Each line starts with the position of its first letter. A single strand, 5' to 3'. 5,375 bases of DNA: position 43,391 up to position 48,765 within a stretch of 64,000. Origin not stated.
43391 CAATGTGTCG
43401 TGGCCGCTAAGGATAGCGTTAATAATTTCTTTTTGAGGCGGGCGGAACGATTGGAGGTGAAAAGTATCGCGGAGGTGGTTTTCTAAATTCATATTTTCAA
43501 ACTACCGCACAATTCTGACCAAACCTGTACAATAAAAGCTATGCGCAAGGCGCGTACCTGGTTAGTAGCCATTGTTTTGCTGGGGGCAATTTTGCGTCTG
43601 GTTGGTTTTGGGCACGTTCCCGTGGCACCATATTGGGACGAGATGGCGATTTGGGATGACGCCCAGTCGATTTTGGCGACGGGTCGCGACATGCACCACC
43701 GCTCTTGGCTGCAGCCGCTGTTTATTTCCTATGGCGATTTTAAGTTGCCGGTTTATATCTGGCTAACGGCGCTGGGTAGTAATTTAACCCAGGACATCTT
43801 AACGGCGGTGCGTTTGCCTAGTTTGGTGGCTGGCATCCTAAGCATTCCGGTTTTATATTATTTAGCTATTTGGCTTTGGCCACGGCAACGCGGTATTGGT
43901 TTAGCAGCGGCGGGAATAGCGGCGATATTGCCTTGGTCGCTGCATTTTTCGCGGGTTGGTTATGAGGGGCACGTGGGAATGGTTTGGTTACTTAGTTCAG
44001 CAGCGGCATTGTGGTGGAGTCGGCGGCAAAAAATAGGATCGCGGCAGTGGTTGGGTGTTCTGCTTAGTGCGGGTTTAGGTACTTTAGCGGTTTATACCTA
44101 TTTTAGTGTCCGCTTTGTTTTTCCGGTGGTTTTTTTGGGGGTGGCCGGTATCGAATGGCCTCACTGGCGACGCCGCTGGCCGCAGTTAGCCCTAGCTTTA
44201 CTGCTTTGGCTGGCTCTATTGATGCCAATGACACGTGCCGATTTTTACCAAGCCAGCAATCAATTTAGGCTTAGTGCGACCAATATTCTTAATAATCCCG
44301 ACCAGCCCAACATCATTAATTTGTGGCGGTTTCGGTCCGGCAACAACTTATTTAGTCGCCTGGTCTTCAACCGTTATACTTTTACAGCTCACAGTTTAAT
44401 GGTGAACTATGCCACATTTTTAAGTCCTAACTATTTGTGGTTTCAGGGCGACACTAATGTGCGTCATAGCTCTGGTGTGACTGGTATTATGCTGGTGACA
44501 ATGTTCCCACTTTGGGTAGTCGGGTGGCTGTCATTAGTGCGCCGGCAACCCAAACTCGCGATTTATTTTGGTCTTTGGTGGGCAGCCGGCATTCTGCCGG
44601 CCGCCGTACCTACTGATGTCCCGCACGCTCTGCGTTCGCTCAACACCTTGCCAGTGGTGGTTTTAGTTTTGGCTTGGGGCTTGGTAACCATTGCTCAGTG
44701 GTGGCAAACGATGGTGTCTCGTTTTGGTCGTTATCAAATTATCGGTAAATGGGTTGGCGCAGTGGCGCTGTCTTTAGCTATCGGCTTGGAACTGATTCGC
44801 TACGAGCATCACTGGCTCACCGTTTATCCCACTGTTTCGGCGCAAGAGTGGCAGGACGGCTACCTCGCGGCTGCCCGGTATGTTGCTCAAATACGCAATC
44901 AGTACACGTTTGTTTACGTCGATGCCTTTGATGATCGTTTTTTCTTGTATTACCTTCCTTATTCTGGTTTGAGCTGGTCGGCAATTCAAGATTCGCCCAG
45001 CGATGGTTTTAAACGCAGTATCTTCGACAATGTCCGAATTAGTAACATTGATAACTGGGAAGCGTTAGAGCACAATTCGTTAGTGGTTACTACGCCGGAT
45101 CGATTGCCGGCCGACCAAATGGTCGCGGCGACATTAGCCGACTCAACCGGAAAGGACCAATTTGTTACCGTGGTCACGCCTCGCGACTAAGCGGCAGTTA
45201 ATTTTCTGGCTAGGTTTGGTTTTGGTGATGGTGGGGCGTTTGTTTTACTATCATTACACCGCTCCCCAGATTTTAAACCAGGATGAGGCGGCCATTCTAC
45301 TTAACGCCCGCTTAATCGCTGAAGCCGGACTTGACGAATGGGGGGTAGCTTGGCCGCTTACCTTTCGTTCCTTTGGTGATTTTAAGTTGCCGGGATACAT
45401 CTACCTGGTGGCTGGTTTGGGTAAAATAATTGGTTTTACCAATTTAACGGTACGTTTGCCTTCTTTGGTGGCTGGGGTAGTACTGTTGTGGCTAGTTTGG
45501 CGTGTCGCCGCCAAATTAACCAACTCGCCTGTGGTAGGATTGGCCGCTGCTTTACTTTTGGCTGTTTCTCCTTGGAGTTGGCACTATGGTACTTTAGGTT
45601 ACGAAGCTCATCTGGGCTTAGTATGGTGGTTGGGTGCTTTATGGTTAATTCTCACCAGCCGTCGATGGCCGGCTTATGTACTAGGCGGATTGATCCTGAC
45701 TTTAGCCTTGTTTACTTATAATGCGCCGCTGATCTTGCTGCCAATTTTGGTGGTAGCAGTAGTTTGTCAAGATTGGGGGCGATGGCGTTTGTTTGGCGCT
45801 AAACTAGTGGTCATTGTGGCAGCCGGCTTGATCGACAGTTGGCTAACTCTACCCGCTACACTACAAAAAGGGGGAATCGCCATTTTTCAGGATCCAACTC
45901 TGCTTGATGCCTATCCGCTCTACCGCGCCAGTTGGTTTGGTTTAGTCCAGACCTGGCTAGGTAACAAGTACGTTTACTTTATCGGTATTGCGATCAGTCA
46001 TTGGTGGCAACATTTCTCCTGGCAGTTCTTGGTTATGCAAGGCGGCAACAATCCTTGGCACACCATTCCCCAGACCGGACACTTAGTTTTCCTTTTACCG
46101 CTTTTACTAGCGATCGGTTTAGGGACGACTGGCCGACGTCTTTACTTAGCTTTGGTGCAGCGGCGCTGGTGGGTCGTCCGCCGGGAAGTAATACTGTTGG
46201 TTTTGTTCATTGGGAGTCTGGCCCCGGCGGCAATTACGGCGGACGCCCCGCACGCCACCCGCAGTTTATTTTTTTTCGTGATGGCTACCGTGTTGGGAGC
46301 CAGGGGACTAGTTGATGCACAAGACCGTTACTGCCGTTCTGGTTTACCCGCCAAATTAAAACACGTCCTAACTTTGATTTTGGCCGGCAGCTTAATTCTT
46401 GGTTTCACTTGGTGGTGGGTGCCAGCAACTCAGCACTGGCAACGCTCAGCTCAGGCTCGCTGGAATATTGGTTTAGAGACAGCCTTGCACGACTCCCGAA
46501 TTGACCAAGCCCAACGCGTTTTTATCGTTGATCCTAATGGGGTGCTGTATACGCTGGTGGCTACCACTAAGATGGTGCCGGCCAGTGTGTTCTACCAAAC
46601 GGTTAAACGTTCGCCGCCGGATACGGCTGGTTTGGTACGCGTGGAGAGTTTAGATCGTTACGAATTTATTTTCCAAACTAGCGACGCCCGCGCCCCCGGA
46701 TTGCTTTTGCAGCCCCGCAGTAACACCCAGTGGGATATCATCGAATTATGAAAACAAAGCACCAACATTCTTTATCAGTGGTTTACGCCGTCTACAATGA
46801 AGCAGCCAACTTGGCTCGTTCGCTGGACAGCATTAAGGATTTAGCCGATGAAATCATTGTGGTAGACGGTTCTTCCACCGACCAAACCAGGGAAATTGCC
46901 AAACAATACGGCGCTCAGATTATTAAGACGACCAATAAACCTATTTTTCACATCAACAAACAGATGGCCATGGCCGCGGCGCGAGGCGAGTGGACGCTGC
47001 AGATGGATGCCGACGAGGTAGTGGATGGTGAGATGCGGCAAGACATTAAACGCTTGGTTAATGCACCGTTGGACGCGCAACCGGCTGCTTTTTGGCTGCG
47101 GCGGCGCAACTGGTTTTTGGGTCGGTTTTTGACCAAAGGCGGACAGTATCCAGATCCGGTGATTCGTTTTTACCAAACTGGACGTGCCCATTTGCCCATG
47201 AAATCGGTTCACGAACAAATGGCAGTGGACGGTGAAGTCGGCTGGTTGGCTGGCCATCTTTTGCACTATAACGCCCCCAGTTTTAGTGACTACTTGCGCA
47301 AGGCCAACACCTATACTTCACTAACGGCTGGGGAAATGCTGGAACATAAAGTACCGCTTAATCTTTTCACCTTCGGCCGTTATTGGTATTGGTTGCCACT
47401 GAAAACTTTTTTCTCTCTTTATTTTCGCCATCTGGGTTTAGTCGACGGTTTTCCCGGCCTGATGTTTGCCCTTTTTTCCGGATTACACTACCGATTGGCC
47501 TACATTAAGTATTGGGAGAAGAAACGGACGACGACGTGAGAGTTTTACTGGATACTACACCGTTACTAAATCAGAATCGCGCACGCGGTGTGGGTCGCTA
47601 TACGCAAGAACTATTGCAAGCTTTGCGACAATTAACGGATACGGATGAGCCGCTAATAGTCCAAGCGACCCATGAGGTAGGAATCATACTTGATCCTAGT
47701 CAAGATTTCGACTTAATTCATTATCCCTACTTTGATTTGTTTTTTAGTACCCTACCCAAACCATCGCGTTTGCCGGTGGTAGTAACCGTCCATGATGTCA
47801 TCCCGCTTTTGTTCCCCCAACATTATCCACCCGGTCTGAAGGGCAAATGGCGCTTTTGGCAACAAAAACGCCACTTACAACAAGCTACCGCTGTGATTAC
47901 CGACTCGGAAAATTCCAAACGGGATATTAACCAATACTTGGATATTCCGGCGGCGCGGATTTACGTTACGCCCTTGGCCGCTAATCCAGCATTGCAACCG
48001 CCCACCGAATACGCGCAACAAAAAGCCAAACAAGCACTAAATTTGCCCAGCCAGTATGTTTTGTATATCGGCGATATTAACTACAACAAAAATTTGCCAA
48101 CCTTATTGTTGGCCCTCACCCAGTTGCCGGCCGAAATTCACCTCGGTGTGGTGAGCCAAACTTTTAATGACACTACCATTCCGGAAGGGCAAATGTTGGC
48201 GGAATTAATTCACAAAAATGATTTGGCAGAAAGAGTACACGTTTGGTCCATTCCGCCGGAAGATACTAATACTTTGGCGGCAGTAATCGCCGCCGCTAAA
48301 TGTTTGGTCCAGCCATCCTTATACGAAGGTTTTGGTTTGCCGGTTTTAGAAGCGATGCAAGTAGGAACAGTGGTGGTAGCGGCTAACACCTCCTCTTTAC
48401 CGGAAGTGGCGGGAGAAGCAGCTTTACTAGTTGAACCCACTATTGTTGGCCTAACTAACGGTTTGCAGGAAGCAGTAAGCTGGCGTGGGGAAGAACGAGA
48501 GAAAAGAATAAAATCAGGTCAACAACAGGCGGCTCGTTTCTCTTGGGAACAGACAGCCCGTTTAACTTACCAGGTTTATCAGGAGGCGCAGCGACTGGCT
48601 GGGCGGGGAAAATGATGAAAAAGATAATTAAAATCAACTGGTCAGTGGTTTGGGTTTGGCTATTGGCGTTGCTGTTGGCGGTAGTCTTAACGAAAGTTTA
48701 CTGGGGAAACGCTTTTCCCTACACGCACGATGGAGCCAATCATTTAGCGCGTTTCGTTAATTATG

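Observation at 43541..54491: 11-kb glycosylation block with five GT-C fold membrane glycosyltransferases, a Dpm1-like donor synthase and translationally coupled GT2/GT4 genes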

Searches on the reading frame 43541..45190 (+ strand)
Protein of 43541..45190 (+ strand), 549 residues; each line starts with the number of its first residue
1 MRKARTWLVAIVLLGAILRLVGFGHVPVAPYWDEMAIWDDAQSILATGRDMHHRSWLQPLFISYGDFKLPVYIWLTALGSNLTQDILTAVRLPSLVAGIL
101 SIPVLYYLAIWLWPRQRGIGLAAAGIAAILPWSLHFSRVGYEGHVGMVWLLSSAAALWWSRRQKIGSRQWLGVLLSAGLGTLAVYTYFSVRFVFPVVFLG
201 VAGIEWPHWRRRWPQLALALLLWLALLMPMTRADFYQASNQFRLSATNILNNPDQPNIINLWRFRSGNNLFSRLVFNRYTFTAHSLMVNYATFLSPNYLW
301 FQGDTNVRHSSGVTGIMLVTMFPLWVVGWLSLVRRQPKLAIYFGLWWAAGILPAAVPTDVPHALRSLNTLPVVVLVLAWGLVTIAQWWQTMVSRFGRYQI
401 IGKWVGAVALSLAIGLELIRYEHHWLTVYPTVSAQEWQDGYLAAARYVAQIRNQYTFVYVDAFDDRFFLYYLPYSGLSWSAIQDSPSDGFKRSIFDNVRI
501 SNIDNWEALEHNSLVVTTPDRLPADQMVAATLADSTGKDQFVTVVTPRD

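Call 4: search_protein_families(library=pfam, proteins=[window:43541-45190:+], max_evalue=0.01)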
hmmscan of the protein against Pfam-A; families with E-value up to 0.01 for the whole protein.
window:43541-45190:+ (549 aa): 1 family
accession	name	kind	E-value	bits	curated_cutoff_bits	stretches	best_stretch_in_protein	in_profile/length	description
PF13231.12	PMT_2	-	5.2e-08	33.7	26.1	1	70-228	4-155/160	Dolichyl-phosphate-mannose-protein mannosyltransferase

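Call 5: search_protein_families(library=ncbifam, proteins=[window:43541-45190:+], max_evalue=0.01)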
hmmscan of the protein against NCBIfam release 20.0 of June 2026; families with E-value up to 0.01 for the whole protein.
window:43541-45190:+ (549 aa): 1 family
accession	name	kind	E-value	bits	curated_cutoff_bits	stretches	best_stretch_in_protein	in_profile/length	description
TIGR04154.1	archaeo_STT3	subfamily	4.4e-06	25.3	450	1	71-157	79-164/831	oligosaccharyl transferase, archaeosortase A system-associated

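Call 14: search_solved_structures(query=window:43541-45190:+, max_evalue=10)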
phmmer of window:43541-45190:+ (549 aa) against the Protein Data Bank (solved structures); distinct sequences matched with E-value up to 10: 1.
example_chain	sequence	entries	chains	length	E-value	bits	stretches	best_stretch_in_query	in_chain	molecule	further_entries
5gt1_A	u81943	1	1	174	1.1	11.1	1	415-466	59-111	Choline binding protein A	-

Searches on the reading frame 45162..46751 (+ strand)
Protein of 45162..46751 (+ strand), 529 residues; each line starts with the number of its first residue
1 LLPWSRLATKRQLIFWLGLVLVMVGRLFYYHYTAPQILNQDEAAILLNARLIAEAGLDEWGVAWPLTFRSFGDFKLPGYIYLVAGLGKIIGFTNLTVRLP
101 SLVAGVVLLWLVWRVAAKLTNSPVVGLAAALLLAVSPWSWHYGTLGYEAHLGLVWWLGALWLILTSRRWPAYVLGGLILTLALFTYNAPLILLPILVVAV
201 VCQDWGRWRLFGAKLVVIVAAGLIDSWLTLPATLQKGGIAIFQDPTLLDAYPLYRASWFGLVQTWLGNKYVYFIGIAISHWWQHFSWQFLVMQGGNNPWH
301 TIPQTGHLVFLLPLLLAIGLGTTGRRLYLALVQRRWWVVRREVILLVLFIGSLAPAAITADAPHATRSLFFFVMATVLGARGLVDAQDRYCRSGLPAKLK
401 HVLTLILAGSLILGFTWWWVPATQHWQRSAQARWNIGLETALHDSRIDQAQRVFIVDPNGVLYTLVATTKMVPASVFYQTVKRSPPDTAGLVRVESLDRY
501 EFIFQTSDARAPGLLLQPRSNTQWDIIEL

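Call 4: search_protein_families(library=pfam, proteins=[window:45162-46751:+], max_evalue=0.01)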
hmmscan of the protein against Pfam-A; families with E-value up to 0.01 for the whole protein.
window:45162-46751:+ (529 aa): 1 family
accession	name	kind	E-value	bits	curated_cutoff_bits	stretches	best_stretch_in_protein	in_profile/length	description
PF13231.12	PMT_2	-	1.4e-09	38.8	26.1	1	77-220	4-150/160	Dolichyl-phosphate-mannose-protein mannosyltransferase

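Call 5: search_protein_families(library=ncbifam, proteins=[window:45162-46751:+], max_evalue=0.01)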
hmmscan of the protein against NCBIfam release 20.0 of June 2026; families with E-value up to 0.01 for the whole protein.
window:45162-46751:+ (529 aa): 0 families

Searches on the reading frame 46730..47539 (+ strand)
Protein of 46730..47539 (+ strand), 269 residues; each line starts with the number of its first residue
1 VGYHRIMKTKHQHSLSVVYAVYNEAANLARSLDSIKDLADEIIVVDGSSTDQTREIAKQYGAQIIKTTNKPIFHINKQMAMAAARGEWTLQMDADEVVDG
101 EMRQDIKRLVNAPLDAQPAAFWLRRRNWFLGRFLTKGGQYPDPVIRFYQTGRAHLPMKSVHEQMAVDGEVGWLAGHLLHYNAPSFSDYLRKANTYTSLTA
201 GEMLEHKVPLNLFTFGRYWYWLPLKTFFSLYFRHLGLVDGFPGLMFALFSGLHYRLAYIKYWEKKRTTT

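Call 4: search_protein_families(library=pfam, proteins=[window:46730-47539:+], max_evalue=0.01)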
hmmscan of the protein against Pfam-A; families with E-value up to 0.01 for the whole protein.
window:46730-47539:+ (269 aa): 2 families
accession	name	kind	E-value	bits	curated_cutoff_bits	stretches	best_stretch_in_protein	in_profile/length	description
PF00535.33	Glycos_transf_2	-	1.7e-19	70.8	23.3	1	16-134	1-124/168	Glycosyl transferase family 2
PF13704.12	Glyco_tranf_2_4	-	2.5e-07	31.5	27.5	1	23-101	2-87/98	Glycosyl transferase family 2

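Call 5: search_protein_families(library=ncbifam, proteins=[window:46730-47539:+], max_evalue=0.01)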
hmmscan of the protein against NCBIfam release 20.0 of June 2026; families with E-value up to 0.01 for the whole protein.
window:46730-47539:+ (269 aa): 16 families
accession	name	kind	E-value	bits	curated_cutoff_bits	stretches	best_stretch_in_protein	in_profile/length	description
TIGR04283.1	glyco_like_mftF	equivalog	5.9e-14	52.2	182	1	15-124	1-110/221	TIGR04283 family arsenosugar biosynthesis glycosyltransferase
NF010496.0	PRK13915.1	equivalog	4.6e-10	39.1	262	1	4-68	22-92/307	glucosyl-3-phosphoglycerate synthase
NF007482.0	PRK10073.1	equivalog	8.1e-10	38.2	423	1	11-106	4-106/334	glycosyltransferase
TIGR04195.1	S_glycosyl_SunS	equivalog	4.2e-09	35.7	350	1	17-108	61-153/421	SunS family peptide S-glycosyltransferase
NF041391.1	DPhHxTase_Halo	equivalog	1.1e-07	31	375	1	21-115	3-98/213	dolichyl-phosphate hexose transferase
TIGR04182.1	glyco_TIGR04182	equivalog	2.4e-07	30.4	325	1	17-71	4-59/293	S-layer glycoprotein N-glycosyltransferase AglJ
TIGR03937.1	PgaC_IcaA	equivalog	2.2e-05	23.6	422.3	1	7-102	39-142/407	poly-beta-1,6-N-acetyl-D-glucosamine synthase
NF053739.1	GlytfEpsEBac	equivalog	2.5e-05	23.4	450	1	15-84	3-72/265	glycosyltransferase EpsE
NF038302.1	EPS_HpsE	equivalog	4.3e-05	22.6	300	1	15-87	3-88/307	hormogonium polysaccharide biosynthesis glycosyltransferase HpsE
NF058614.1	PPMAGASynPpgS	equivalog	6.1e-05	22.5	370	1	17-67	4-54/226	polyprenyl-phospho-N-acetylgalactosaminyl synthase PpgS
NF047683.1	TeichurnBiosyTuaG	equivalog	9.2e-05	22.2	400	1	10-97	3-98/252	teichuronic acid biosynthesis protein TuaG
TIGR04009.1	wcaE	equivalog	0.00037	19.9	369.2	1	22-110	20-107/248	colanic acid biosynthesis glycosyltransferase WcaE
NF041875.1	EPS_EpsD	equivalog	0.00069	19.1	370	1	15-101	1-95/325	exopolysaccharide biosynthesis glycosyltransferase EpsD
NF050050.1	ProtGlycPglI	equivalog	0.00096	18.6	500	1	14-104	3-103/306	GalNAc(5)-diNAcBac-PP-undecaprenol beta-1,3-glucosyltransferase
TIGR03965.1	mycofact_glyco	equivalog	0.0013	17.6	280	1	6-64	67-133/467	mycofactocin biosynthesis glycosyltransferase MftF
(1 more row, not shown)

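Call 41: search_solved_structures(query=window:46748-47539:+, max_evalue=0.001)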
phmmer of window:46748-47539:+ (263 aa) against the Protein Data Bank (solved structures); distinct sequences matched with E-value up to 0.001: 4.
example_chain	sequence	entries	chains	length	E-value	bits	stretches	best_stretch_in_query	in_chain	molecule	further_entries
22ao_A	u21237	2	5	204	4.1e-12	49.1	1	9-163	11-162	GmaR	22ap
7msp_A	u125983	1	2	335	7.4e-06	28.6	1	13-103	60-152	SPbeta prophage-derived glycosyltransferase SunS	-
7msn_A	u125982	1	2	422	1.2e-05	28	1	13-103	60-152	SPbeta prophage-derived glycosyltransferase SunS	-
7msk_A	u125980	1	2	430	8.8e-05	25.1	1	13-91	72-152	Glyco_trans_2-like domain-containing protein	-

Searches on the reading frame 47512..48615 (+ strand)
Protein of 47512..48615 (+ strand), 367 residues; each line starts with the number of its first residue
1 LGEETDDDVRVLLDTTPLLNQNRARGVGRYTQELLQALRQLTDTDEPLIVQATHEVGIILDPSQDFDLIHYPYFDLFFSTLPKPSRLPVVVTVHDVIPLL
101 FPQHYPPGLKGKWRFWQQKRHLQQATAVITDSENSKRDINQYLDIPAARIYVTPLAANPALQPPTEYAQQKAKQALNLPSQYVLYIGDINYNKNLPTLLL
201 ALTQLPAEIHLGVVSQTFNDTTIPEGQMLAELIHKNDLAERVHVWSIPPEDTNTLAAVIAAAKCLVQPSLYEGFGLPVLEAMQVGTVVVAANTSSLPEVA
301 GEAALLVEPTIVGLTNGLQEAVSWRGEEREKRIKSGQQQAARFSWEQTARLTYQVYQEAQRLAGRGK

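Call 4: search_protein_families(library=pfam, proteins=[window:47512-48615:+], max_evalue=0.01)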
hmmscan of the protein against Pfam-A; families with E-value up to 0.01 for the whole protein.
window:47512-48615:+ (367 aa): 5 families
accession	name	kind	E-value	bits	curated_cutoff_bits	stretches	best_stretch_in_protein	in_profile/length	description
PF00534.26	Glycos_transf_1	-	1.6e-20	73.8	26.4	1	169-338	4-171/172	Glycosyl transferases group 1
PF13692.12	Glyco_trans_1_4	-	1.8e-17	64.4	27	1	181-310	2-127/142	Glycosyl transferases group 1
PF13439.12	Glyco_transf_4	-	4.4e-13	50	28.5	1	64-156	71-165/170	Glycosyltransferase Family 4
PF13579.12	Glyco_trans_4_4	-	7.8e-11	43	29.7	1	50-155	57-157/158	Glycosyl transferase 4-like domain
PF20706.3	GT4-conflict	-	4.6e-05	23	26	1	250-313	270-335/385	Family 4 Glycosyltransferase in conflict systems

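Call 5: search_protein_families(library=ncbifam, proteins=[window:47512-48615:+], max_evalue=0.01)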
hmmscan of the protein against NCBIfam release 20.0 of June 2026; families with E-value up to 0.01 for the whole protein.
window:47512-48615:+ (367 aa): 19 families
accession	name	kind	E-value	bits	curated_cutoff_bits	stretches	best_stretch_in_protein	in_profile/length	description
TIGR02149.1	glgA_Coryne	subfamily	1.8e-24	86.6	302.4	1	87-358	107-389/391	glycogen synthase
TIGR03449.1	mycothiol_MshA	equivalog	3.5e-19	69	462.5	1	119-360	159-404/406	D-inositol-3-phosphate glycosyltransferase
TIGR04047.1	MSMEG_0565_glyc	hypoth_equivalog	5.1e-18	65.3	259.85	1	118-358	132-373/373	MSMEG_0565 family glycosyltransferase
NF038295.1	EPS_HpsP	equivalog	4e-15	55.7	550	1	117-358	147-386/388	hormogonium polysaccharide biosynthesis glycosyltransferase HpsP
NF053787.1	GlcN_PG_synth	equivalog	3.8e-13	49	480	1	146-358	162-358/361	N-acetylglucosaminyl phosphatidylglycerol synthase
TIGR03088.1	stp2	hypoth_equivalog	1e-09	38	409.05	1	170-358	184-372/374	TIGR03088 family PEP-CTERM/XrtA system glycosyltransferase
NF047684.1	TeichurnBiosyTuaC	equivalog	3.7e-09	36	550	1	86-359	132-389/391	teichuronic acid biosynthesis protein TuaC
NF041876.1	EPS_EpsE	equivalog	3.5e-08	33.1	400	1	118-314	155-351/389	exopolysaccharide biosynthesis GT4 family glycosyltransferase EpsE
TIGR03999.1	thiol_BshA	equivalog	6.6e-08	31.9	273.7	1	224-302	239-313/375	N-acetyl-alpha-D-glucosaminyl L-malate synthase BshA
NF046085.1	XrtY_assoc_Gly1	equivalog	5.4e-07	28.8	400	1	120-356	156-381/387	XrtY-associated glycosyltransferase XYAG1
TIGR02095.1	glgA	subfamily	1.1e-06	27.6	328.45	1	256-358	363-476/477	glycogen/starch synthase, ADP-glucose type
NF050063.1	ProtGlycPglJ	equivalog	1.3e-06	27.8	500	1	166-295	180-299/363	N-acetylgalactosamine-N,N'-diacetylbacillosaminyl-diphospho-undecaprenol 4-alpha-N-acetylgalactosaminyltransferase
NF007396.0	PRK09922.1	equivalog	8.2e-06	24.9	385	1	181-295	183-293/361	lipopolysaccharide 1,6-galactosyltransferase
TIGR04157.1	glyco_rSAM_CFB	subfamily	2.8e-05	23.3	400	1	115-300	160-339/406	TIGR04157 family glycosyltransferase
NF047880.1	glyco_SdgA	exception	0.00017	20.3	800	1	227-292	359-420/488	serine-aspartate repeat adhesin O-glycosyltransferase SdgA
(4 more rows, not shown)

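Call 42: search_solved_structures(query=window:47536-48615:+, max_evalue=0.00001)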
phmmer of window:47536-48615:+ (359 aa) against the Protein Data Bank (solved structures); distinct sequences matched with E-value up to 0.00001: 5.
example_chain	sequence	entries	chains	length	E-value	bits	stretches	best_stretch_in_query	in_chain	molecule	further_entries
7qsg_A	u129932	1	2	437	3.8e-16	62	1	99-351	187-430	D-inositol 3-phosphate glycosyltransferase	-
6kih_A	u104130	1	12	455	2e-15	59.6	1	104-350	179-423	Tll1590 protein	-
6tvp_A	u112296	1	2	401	2.7e-11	46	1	79-350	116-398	Alpha-maltose-1-phosphate synthase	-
3c4q_A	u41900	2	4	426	1.1e-10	44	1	77-351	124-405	Predicted glycosyltransferases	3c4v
3c48_A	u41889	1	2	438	1.2e-10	43.9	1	77-351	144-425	Predicted glycosyltransferases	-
